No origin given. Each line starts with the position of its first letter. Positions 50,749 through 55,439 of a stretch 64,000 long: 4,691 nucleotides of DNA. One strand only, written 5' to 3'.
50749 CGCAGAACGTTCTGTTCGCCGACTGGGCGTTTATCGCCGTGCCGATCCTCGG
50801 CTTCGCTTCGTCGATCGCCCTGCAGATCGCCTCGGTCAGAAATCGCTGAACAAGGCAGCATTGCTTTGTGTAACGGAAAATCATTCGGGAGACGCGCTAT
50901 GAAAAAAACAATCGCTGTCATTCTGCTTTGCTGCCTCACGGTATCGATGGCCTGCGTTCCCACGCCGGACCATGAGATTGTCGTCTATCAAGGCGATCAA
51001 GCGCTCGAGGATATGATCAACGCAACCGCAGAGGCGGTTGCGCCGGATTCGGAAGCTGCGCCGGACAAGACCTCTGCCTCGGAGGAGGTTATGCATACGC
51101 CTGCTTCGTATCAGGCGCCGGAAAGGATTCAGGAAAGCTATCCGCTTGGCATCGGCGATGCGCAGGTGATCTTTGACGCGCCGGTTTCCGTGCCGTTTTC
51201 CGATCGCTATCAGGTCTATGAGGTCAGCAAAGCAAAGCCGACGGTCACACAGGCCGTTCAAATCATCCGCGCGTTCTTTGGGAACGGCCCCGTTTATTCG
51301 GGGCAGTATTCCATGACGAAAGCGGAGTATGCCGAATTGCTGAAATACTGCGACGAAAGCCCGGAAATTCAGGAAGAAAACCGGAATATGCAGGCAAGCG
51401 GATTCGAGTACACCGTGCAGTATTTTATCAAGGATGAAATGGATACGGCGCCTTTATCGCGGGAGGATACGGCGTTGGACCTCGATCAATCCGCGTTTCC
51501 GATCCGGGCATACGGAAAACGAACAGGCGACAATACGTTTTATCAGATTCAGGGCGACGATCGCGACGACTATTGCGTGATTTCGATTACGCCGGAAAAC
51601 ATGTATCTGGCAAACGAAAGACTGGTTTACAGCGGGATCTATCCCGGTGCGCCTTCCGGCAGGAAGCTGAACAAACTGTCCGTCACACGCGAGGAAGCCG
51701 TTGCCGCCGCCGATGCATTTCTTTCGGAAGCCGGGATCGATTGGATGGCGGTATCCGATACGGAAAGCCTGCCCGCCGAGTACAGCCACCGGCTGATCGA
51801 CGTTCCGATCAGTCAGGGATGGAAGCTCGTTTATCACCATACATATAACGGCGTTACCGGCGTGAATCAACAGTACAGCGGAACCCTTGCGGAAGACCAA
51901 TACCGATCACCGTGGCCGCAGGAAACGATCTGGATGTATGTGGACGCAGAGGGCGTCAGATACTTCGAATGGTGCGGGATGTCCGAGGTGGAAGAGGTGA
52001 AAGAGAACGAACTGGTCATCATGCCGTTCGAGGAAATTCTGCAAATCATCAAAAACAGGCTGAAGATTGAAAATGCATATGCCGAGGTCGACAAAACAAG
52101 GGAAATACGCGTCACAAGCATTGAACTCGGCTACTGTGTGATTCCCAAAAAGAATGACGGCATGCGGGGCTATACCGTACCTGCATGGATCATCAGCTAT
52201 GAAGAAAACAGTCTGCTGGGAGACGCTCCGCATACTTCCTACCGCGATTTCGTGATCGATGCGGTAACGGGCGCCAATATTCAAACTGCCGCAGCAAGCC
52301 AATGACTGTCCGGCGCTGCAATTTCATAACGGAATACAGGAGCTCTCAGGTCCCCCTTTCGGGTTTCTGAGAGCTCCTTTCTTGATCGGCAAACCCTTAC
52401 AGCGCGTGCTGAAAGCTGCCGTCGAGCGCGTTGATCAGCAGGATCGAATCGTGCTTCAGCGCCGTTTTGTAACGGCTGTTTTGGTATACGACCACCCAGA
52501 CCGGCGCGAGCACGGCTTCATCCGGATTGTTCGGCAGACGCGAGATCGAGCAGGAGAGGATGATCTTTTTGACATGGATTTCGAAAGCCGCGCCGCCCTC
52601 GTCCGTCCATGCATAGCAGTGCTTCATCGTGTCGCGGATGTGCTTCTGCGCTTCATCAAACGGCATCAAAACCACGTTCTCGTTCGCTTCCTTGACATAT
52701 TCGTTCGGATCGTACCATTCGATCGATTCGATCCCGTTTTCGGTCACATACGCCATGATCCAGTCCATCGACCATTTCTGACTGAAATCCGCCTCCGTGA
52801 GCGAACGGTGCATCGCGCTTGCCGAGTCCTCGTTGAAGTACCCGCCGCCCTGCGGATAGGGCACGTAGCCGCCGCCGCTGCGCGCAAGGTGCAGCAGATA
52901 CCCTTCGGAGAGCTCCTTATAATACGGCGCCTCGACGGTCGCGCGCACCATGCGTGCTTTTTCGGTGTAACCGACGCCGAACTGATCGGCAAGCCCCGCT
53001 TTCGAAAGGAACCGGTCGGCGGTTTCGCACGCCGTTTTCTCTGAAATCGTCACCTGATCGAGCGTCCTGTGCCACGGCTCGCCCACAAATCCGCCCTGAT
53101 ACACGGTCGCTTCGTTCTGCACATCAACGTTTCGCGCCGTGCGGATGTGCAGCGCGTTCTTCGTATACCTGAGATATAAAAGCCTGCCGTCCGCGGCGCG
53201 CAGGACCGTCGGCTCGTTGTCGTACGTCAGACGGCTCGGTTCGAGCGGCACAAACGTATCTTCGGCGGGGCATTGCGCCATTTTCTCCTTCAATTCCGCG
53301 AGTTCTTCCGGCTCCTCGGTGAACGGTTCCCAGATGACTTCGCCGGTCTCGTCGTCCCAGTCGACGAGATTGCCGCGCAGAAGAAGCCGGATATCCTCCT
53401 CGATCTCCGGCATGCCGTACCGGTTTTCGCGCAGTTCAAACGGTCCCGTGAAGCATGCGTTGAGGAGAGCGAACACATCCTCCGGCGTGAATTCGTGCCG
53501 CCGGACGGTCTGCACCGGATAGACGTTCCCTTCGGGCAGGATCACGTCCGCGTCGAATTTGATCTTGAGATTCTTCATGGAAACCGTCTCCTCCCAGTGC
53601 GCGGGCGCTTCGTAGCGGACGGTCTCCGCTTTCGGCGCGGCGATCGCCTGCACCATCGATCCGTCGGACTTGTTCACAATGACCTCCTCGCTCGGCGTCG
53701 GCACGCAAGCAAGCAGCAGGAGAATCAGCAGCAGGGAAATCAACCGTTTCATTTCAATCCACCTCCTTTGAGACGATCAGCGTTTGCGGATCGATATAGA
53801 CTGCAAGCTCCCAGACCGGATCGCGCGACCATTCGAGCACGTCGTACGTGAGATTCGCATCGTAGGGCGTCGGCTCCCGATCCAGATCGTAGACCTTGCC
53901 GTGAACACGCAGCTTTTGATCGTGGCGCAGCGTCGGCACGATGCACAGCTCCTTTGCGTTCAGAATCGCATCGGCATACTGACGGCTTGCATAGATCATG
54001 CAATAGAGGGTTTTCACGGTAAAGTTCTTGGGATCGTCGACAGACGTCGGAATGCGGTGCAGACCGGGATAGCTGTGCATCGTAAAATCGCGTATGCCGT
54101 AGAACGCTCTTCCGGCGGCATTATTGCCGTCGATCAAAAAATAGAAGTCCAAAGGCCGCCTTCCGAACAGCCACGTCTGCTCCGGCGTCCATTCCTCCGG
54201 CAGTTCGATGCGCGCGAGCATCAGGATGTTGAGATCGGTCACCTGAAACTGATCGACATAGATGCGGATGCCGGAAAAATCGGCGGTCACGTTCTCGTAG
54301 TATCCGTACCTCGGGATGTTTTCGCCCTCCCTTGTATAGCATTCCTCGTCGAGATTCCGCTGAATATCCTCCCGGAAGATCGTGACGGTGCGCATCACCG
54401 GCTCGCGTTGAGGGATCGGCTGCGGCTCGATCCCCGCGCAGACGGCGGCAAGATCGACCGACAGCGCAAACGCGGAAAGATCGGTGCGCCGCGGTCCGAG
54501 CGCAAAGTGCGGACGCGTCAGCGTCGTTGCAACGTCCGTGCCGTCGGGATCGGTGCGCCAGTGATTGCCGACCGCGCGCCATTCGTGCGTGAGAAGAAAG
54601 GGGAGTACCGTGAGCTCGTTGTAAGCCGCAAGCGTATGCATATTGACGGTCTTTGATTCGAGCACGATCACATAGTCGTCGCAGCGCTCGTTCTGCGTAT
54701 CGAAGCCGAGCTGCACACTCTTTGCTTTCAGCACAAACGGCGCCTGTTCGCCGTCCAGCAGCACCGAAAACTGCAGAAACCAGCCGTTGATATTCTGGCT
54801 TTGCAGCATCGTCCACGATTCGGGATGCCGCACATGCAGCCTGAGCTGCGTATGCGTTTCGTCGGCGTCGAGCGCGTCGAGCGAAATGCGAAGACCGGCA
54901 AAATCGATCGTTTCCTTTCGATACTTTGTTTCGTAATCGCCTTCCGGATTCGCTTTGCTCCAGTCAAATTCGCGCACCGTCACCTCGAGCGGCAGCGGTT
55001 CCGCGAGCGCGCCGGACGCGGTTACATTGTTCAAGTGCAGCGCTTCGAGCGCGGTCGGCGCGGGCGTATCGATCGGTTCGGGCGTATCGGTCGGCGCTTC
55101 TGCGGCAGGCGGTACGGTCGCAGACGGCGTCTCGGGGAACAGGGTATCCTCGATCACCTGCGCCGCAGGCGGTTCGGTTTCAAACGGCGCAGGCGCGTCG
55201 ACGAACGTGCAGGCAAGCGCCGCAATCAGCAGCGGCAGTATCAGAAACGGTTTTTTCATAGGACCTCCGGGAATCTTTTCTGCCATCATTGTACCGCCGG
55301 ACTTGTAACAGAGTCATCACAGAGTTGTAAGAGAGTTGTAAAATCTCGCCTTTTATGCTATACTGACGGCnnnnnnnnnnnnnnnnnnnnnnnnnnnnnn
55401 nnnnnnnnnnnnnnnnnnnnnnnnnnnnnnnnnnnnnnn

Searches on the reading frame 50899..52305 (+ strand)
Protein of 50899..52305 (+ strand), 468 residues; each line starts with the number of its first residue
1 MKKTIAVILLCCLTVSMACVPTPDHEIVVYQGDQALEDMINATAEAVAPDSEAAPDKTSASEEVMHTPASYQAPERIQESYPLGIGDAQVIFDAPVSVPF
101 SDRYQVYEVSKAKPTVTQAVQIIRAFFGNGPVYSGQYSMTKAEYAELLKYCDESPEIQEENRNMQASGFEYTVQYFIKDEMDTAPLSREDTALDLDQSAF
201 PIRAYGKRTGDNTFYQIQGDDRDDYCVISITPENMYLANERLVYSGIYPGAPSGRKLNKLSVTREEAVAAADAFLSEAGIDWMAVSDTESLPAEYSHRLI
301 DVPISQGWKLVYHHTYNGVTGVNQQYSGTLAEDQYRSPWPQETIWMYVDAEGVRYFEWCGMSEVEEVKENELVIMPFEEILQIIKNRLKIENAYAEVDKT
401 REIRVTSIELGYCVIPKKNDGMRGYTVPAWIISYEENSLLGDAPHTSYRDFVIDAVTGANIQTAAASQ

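Call 3: search_protein_families(library=pfam, proteins=[window:50902-52305:+], max_evalue=0.1)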
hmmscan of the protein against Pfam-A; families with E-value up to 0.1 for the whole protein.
window:50902-52305:+ (467 aa): 3 families
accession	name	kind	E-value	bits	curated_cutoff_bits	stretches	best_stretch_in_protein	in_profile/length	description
PF19499.4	DUF6034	-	4.6e-34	118.6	27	1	4-430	6-431/481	Family of unknown function (DUF6034)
PF09648.15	YycI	-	0.00049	20.2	29.7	1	380-437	163-220/232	YycI protein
PF03413.25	PepSY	-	0.0047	17.7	24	0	375-458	3-55/60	Peptidase propeptide and YPEB domain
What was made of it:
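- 50899..52305 (+): DUF6034 lipoprotein G. PF19499 E 4.6e-34; weak YycI hit (E 4.9e-4) and weak PepSY hit (E 4.7e-3), both below Pfam cutoffs (call 3)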

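Call 4: search_protein_families(library=ncbifam, proteins=[window:50902-52305:+], max_evalue=0.1)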
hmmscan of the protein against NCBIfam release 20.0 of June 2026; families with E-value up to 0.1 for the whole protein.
window:50902-52305:+ (467 aa): 0 families

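Call 40: search_solved_structures(query=window:50902-52305:+, max_evalue=10, show_alignments=3)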
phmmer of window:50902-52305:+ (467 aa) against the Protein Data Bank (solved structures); distinct sequences matched with E-value up to 10: 0.

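Call 75: search_protein_families(library=padloc, proteins=[window:50899-52305:+], max_evalue=0.01)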
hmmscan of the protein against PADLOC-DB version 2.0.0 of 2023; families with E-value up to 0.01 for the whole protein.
window:50899-52305:+ (468 aa): 0 families

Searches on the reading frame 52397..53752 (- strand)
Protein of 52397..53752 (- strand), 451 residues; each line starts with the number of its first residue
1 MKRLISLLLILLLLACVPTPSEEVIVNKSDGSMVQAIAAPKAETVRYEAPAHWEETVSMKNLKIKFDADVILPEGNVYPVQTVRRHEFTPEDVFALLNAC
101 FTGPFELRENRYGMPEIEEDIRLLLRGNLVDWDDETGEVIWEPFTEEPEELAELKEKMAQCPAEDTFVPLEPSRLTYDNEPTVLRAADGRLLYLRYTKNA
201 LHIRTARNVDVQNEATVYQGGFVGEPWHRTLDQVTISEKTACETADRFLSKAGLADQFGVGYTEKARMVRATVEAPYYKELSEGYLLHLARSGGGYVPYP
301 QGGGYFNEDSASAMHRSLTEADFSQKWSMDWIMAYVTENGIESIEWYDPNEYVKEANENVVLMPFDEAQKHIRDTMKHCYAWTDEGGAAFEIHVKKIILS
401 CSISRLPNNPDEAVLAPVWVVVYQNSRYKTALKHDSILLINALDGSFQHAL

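Call 3: search_protein_families(library=pfam, proteins=[window:52397-53752:-], max_evalue=0.1)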
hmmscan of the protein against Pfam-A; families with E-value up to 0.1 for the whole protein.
window:52397-53752:- (451 aa): 1 family
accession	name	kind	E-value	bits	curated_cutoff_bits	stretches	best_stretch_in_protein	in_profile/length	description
PF19499.4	DUF6034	-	5.7e-36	124.9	27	2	229-446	251-473/481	Family of unknown function (DUF6034)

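Call 4: search_protein_families(library=ncbifam, proteins=[window:52397-53752:-], max_evalue=0.1)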
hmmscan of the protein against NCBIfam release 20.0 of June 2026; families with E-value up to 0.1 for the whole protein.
window:52397-53752:- (451 aa): 0 families

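Call 75: search_protein_families(library=padloc, proteins=[window:52397-53752:-], max_evalue=0.01)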
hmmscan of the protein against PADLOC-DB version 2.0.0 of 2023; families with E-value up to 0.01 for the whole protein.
window:52397-53752:- (451 aa): 0 families

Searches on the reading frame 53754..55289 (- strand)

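Call 3: search_protein_families(library=pfam, proteins=[window:53754-55289:-], max_evalue=0.1)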
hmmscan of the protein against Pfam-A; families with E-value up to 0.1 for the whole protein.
window:53754-55289:- (511 aa): 0 families

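Call 4: search_protein_families(library=ncbifam, proteins=[window:53754-55289:-], max_evalue=0.1)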
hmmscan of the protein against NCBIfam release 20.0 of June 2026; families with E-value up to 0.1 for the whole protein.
window:53754-55289:- (511 aa): 1 family
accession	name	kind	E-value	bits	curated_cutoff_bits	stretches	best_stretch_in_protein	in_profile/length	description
NF033069.2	acnA_upstr_60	domain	0.088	13.5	50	0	374-399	13-38/60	acnA regulatory region 60-length spurious protein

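Call 51: search_protein_families(library=ncbifam, proteins=[window:53754-55259:-], max_evalue=0.01)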
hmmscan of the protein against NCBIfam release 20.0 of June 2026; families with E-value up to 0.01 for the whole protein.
window:53754-55259:- (501 aa): 0 families

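Call 52: search_protein_families(library=pfam, proteins=[window:53754-55259:-], max_evalue=1)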
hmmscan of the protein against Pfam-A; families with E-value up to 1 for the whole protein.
window:53754-55259:- (501 aa): 0 families

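Call 75: search_protein_families(library=padloc, proteins=[window:53754-55259:-], max_evalue=0.01)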
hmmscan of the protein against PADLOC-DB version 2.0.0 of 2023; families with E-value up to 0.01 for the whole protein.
window:53754-55259:- (501 aa): 0 families
